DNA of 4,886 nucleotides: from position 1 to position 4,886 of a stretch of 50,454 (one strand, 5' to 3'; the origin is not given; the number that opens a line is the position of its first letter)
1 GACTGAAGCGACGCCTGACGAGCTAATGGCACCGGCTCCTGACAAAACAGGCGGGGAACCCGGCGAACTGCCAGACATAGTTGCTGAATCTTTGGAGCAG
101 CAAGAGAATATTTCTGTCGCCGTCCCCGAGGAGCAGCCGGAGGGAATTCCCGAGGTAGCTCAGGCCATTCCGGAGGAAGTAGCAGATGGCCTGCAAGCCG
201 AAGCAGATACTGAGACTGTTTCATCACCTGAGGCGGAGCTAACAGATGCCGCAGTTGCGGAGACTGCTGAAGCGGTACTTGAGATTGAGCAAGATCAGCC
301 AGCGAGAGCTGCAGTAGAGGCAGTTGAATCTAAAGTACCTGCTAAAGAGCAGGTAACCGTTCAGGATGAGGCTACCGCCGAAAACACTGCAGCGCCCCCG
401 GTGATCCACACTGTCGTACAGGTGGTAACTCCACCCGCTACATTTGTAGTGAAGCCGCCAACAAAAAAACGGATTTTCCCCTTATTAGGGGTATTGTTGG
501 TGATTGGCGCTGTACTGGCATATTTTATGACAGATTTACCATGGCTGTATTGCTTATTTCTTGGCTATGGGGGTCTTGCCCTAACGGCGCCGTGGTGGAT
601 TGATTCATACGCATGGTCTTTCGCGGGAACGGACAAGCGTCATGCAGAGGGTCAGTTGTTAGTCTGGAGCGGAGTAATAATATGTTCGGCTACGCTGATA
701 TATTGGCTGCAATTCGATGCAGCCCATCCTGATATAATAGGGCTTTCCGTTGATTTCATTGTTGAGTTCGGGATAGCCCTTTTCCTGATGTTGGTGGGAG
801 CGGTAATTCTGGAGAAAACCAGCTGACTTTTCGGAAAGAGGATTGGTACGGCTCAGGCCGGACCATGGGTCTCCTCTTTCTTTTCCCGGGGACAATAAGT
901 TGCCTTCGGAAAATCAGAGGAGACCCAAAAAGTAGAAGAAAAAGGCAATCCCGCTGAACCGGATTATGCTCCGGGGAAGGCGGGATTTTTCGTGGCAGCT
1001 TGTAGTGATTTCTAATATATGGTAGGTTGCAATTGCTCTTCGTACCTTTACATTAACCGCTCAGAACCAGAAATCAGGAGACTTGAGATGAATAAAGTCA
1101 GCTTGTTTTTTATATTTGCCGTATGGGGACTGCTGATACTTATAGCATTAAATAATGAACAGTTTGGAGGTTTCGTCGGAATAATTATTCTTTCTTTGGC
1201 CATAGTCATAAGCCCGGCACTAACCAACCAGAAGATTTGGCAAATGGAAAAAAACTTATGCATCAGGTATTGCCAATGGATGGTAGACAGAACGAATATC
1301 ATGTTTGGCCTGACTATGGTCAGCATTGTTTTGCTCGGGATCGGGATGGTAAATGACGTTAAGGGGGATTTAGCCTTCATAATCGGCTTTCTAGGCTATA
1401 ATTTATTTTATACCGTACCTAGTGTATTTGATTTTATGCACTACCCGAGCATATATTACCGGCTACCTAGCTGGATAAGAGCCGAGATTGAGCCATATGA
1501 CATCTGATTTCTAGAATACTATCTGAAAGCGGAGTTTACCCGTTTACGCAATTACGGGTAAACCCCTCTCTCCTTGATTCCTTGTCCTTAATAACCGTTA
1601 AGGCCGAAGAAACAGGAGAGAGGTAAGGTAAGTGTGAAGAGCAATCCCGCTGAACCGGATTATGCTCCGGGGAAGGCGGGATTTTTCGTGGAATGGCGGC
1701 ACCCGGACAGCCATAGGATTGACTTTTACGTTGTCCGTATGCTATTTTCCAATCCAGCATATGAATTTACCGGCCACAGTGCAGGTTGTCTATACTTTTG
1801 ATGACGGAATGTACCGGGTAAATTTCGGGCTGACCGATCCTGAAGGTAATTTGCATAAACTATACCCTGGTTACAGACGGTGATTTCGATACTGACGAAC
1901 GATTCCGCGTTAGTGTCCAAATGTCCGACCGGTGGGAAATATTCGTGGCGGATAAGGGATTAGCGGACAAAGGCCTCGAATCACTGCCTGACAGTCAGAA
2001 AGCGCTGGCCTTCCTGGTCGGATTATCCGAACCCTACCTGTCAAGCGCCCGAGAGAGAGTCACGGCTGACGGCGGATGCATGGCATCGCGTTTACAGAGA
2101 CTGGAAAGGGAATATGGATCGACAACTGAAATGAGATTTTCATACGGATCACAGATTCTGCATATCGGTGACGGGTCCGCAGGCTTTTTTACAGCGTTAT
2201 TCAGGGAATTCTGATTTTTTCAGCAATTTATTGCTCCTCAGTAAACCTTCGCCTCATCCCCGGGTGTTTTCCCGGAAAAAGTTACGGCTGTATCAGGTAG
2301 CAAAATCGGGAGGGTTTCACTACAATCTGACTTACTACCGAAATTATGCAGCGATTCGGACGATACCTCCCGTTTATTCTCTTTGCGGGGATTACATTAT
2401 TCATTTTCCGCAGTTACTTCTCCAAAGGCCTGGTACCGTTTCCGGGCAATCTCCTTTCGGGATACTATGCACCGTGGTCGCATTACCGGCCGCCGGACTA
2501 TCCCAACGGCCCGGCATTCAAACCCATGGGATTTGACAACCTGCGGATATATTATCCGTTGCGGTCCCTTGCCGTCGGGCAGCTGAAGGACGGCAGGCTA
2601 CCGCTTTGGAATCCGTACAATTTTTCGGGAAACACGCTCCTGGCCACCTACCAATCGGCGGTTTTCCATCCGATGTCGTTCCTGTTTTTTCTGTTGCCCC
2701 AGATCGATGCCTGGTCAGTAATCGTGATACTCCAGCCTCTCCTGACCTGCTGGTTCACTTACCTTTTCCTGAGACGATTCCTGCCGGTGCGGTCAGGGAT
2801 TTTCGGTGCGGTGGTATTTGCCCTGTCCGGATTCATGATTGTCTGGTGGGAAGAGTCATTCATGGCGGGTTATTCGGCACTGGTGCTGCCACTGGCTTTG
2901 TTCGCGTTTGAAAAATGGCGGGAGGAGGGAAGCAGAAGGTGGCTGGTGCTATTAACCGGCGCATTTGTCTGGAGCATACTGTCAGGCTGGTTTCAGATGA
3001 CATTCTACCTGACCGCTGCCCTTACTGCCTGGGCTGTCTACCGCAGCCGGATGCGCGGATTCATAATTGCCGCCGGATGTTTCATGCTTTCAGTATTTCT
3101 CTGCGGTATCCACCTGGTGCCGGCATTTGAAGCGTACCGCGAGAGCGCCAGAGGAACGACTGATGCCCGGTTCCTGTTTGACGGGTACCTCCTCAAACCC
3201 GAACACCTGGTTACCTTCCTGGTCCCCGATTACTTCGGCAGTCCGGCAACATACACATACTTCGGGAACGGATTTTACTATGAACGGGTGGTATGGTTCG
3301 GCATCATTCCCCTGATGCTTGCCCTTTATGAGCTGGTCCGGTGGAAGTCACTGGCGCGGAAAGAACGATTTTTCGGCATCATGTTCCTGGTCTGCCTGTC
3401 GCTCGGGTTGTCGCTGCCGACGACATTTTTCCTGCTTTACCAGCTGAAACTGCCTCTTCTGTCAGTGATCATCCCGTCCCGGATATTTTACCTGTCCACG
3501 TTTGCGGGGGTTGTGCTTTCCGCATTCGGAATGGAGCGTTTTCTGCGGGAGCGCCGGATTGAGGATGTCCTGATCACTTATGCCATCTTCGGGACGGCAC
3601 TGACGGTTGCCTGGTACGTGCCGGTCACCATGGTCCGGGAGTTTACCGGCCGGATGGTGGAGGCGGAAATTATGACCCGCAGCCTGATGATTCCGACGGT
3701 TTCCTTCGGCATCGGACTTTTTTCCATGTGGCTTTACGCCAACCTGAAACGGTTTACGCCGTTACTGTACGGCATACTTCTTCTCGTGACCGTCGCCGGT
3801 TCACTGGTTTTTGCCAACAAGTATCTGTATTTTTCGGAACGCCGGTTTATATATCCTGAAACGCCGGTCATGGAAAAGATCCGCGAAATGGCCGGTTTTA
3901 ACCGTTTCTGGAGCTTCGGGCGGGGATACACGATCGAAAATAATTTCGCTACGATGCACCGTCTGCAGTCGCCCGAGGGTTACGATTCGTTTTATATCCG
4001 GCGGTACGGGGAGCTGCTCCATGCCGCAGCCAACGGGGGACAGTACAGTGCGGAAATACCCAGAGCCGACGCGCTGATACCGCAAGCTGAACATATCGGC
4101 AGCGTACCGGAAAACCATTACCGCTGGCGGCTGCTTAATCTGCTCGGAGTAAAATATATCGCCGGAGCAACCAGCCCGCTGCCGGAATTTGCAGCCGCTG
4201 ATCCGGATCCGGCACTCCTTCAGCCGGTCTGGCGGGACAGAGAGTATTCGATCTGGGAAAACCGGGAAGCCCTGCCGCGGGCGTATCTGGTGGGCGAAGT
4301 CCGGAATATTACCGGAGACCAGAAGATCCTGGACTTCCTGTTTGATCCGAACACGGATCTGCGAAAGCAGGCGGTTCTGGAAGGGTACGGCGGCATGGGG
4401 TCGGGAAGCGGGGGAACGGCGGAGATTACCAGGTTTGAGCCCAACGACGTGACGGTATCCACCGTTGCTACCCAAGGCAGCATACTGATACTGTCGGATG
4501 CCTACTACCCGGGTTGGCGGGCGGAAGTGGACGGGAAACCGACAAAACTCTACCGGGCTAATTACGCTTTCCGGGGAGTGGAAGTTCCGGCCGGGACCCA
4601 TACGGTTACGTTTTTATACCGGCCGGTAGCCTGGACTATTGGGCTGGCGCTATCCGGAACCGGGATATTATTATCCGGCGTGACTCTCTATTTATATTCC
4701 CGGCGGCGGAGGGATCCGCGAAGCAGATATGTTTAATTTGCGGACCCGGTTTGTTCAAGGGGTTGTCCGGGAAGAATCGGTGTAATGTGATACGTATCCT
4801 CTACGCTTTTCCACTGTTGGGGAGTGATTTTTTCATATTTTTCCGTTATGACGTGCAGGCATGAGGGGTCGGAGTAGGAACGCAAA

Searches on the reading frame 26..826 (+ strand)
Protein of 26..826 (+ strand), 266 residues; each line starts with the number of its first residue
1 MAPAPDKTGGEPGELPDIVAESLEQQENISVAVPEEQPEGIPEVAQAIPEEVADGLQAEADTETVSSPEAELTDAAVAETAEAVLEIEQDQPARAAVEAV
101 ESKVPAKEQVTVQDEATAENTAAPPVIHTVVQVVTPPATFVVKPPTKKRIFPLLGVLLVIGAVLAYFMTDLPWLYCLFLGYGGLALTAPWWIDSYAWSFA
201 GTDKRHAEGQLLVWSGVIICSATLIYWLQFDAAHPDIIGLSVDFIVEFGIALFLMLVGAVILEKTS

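Call 6: search_protein_families(library=pfam, proteins=[window:26-826:+], max_evalue=0.001)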
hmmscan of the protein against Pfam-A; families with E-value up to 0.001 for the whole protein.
window:26-826:+ (266 aa): 0 families

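Call 72: search_protein_families(library=pfam, proteins=[window:26-826:+], max_evalue=1)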
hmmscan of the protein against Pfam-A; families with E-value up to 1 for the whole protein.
window:26-826:+ (266 aa): 1 family
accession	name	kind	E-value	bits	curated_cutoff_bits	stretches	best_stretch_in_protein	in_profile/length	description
PF01789.22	PsbP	-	0.28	11.6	23.5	1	21-80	36-94/155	PsbP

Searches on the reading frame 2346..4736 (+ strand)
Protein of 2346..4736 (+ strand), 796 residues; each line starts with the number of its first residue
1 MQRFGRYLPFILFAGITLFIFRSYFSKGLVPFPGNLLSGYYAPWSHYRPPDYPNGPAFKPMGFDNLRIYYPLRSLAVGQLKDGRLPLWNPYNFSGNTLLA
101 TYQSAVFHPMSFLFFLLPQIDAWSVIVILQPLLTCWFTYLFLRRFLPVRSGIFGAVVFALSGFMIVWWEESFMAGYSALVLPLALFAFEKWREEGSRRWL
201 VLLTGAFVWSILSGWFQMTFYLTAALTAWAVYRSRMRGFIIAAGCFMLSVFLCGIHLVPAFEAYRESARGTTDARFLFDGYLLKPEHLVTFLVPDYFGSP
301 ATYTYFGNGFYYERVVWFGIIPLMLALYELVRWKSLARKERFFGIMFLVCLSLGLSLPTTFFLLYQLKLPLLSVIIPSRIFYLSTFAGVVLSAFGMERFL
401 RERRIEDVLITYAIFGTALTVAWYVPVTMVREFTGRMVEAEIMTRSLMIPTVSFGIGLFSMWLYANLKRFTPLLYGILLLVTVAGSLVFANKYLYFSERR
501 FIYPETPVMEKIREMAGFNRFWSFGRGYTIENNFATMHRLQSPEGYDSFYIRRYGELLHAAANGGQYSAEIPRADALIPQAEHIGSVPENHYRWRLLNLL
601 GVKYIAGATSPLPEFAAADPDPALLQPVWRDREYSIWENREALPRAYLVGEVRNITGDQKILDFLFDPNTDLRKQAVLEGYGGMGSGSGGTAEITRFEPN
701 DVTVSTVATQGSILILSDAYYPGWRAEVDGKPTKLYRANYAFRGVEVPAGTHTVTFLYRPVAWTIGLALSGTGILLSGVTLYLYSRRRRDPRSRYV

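Call 4: search_protein_families(library=pfam, proteins=[window:2346-4736:+], max_evalue=0.01)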
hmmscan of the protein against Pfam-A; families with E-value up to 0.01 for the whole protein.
window:2346-4736:+ (796 aa): 1 family
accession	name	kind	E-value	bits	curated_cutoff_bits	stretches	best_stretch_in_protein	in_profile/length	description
PF09586.16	YfhO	-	7.7e-18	64.7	28.5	1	694-770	758-835/835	Bacterial membrane protein YfhO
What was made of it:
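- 2346..4736 (+): C1, YfhO-family GT-C (796 aa). Pfam YfhO E=7.7e-18, 64.7 bits against a cutoff of 28.5 (call 4).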

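Call 9: search_protein_families(library=ncbifam, proteins=[window:2346-4736:+], max_evalue=1)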
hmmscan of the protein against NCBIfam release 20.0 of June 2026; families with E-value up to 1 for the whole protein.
window:2346-4736:+ (796 aa): 2 families
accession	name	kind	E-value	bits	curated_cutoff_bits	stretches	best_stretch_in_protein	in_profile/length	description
NF047590.1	GlcsyltransPgfM2Strep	equivalog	8.6e-05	20.9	1500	1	693-777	783-873/884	glycosyltransferase PgfM2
NF047589.1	GlcsyltransPgfM1Strep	equivalog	0.00058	18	1400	1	707-774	877-944/955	glycosyltransferase PgfM1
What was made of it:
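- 2346..4736 (+): Weak NCBIfam PgfM1/PgfM2 hits (call 9).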
